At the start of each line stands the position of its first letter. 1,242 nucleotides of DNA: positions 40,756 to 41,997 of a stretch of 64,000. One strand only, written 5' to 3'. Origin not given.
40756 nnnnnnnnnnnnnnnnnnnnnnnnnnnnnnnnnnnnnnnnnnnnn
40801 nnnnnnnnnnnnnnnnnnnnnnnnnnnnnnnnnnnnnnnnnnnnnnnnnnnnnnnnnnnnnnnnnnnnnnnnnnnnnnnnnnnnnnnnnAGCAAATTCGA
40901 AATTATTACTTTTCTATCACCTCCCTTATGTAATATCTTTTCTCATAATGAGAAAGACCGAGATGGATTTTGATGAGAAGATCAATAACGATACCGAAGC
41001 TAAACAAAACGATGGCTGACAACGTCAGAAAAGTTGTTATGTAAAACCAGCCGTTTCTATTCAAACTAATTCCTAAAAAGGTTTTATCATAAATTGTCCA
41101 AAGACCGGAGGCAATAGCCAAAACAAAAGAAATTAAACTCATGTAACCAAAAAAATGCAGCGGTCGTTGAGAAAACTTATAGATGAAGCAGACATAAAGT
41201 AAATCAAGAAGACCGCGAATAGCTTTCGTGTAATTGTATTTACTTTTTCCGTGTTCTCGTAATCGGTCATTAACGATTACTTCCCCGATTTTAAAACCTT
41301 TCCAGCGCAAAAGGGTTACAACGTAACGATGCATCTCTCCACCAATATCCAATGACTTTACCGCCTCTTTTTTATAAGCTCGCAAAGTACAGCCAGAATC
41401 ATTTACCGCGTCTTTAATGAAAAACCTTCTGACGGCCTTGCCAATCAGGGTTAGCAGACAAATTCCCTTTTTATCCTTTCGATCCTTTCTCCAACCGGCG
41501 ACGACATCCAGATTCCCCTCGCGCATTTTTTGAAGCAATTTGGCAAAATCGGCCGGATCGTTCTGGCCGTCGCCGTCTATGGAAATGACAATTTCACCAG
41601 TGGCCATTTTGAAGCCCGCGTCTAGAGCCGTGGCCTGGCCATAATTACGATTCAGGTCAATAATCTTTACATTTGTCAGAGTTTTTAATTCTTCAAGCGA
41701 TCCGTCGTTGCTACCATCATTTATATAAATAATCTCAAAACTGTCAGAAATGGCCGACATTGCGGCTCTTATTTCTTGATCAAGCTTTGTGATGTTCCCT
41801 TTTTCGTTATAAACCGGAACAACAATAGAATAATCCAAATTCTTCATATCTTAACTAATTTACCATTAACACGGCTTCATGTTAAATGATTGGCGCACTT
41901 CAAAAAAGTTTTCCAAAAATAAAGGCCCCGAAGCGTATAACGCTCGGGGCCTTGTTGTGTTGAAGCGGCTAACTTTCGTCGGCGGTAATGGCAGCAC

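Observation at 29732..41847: Glycan biosynthesis locus pairing two GT-C (GT39/ArnT-like) transferases with a polyprenol-phosphate sugar synthase, flippase, pyruvyl transferase, methyltransferase and epimerase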

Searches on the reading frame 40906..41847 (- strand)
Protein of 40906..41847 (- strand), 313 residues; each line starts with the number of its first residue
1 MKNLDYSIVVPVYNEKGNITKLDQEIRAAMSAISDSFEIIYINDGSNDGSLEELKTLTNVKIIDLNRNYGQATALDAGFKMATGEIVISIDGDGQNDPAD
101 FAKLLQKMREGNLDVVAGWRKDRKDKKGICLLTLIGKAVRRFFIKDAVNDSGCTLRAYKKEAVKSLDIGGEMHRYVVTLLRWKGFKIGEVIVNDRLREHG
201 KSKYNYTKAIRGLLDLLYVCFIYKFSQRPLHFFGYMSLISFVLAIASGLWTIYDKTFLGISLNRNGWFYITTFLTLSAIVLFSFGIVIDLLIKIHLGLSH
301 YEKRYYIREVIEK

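Call 4: search_protein_families(library=pfam, proteins=[window:40906-41847:-], max_evalue=0.01)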
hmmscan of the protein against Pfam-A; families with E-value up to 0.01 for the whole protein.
window:40906-41847:- (313 aa): 2 families
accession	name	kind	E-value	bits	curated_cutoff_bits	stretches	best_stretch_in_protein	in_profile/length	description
PF00535.33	Glycos_transf_2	-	1e-28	100.8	23.3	1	7-164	1-165/168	Glycosyl transferase family 2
PF10111.15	Glyco_tranf_2_2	-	2.9e-10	40.5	27.3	1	7-107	1-105/276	Glycosyltransferase like family 2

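Call 5: search_protein_families(library=ncbifam, proteins=[window:40906-41847:-], max_evalue=0.01)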
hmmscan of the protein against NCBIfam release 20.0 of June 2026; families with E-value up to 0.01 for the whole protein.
window:40906-41847:- (313 aa): 19 families
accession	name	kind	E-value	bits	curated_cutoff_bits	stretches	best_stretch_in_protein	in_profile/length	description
NF047588.1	GlcsyltransPgfSStrep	equivalog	2.3e-37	128.9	500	1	6-298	3-294/308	glycosyltransferase PgfS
NF007986.1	PRK10714.1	equivalog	6.3e-37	127.3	529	1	6-312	8-313/316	undecaprenyl-phosphate 4-deoxy-4-formamido-L-arabinose transferase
TIGR04182.1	glyco_TIGR04182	equivalog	6.6e-18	65.1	325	1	7-296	3-287/293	S-layer glycoprotein N-glycosyltransferase AglJ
TIGR03937.1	PgaC_IcaA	equivalog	2.1e-16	59.9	422.3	1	7-111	48-153/407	poly-beta-1,6-N-acetyl-D-glucosamine synthase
NF058614.1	PPMAGASynPpgS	equivalog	8.1e-13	48.3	370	1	6-193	2-195/226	polyprenyl-phospho-N-acetylgalactosaminyl synthase PpgS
NF007482.0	PRK10073.1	equivalog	1.1e-12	47.6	423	1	5-117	7-119/334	glycosyltransferase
NF041875.1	EPS_EpsD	equivalog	2.8e-11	43.4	370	1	7-118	2-114/325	exopolysaccharide biosynthesis glycosyltransferase EpsD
TIGR04283.1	glyco_like_mftF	equivalog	1.9e-10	40.7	182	1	7-122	2-110/221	TIGR04283 family arsenosugar biosynthesis glycosyltransferase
TIGR03965.1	mycofact_glyco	equivalog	2.6e-10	39.8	280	1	5-118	75-189/467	mycofactocin biosynthesis glycosyltransferase MftF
TIGR03111.1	glyc2_xrt_Gpos1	hypoth_equivalog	2.6e-07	29.8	363.95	1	7-109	52-157/439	TIGR03111 family XrtG-associated glycosyltransferase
NF047683.1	TeichurnBiosyTuaG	equivalog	4.3e-07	29.8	400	1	6-112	8-115/252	teichuronic acid biosynthesis protein TuaG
NF041391.1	DPhHxTase_Halo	equivalog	9e-06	24.8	375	1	12-174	3-161/213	dolichyl-phosphate hexose transferase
TIGR04242.1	nodulat_NodC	equivalog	1.1e-05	24.5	550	1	7-120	51-168/395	chitooligosaccharide synthase NodC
NF041394.1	GtaseAglG_Halo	equivalog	6.3e-05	22.4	440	1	7-111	4-110/304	glucosyl-dolichyl phosphate glucuronosyltransferase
TIGR04009.1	wcaE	equivalog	0.00017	20.9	369.2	1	7-110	4-111/248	colanic acid biosynthesis glycosyltransferase WcaE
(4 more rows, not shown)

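Call 52: search_solved_structures(query=window:40906-41847:-, max_evalue=0.00001)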
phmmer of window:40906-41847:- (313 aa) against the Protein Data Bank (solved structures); distinct sequences matched with E-value up to 0.00001: 10.
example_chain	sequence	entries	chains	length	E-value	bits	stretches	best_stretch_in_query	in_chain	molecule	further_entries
9hwj_A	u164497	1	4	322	7.7e-31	110.4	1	6-311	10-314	Undecaprenyl-phosphate 4-deoxy-4-formamido-L-arabinose transferase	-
5eke_A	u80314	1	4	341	1.5e-29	106.1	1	4-295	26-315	Uncharacterized glycosyltransferase sll0501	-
5ekp_C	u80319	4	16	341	3.7e-29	104.9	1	4-295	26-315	Uncharacterized glycosyltransferase sll0501 | Glycosyltransferase sll0501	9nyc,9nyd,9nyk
9bhc_C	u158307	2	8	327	3.7e-29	104.9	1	6-311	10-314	Undecaprenyl-phosphate 4-deoxy-4-formamido-L-arabinose transferase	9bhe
9nye_A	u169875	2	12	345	3.8e-29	104.8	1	4-295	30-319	Glycosyltransferase sll0501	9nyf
8vxh_A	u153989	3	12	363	5.3e-29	104.4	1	6-311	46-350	Undecaprenyl-phosphate 4-deoxy-4-formamido-L-arabinose transferase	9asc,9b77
5mlz_A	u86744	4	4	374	1.7e-13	53.5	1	3-206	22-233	Dolichol monophosphate mannose synthase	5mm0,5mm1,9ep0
6p61_A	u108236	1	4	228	3.2e-07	32.8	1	7-117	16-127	Glycosyltransferase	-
8bz8_A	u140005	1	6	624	4.6e-07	32.3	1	2-119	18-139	Glycosyltransferase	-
8bz4_A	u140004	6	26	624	4.6e-07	32.3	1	2-119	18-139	Glycosyltransferase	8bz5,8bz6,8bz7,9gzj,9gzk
